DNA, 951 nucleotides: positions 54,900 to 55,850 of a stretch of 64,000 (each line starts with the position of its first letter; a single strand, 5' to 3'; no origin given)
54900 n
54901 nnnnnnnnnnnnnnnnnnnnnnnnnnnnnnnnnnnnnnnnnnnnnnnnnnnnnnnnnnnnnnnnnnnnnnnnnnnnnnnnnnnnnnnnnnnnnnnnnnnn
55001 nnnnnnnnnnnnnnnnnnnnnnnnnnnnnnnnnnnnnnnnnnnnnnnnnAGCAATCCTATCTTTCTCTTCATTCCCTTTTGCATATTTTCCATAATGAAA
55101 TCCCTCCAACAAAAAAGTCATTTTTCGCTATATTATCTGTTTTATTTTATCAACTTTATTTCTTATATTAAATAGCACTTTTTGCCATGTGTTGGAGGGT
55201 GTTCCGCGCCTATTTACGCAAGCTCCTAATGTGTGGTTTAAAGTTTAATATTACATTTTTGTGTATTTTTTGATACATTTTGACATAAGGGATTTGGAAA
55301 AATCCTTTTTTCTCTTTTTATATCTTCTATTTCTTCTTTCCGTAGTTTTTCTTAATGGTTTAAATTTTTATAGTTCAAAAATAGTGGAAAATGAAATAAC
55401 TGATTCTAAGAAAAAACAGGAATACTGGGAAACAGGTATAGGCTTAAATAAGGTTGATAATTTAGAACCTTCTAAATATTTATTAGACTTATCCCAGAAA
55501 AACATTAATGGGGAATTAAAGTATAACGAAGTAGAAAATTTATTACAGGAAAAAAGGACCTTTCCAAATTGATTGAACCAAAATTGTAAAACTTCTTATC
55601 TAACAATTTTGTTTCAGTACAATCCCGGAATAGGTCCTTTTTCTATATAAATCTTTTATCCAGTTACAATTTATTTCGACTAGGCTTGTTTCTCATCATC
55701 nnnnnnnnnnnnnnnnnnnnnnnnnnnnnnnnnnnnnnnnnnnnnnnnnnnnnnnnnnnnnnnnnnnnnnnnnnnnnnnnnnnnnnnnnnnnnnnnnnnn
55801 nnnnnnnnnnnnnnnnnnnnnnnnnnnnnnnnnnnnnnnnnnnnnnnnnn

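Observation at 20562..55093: Tandem pair of giant paralogous surface proteins (5703 and 4665 aa) fills half the window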

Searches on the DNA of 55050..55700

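Call 59: search_rna_families(source=window, start=55050, end=55700, threshold=evalue, max_evalue=1)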
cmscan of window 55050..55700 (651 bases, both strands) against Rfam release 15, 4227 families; matches with E-value up to 1: 1.
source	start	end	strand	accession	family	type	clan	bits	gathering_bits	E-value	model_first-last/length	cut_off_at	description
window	55552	55641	-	RF03616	MIR1888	Gene; miRNA;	-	26.8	72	0.0061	1-101/101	no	MIR1888 microRNA precursor family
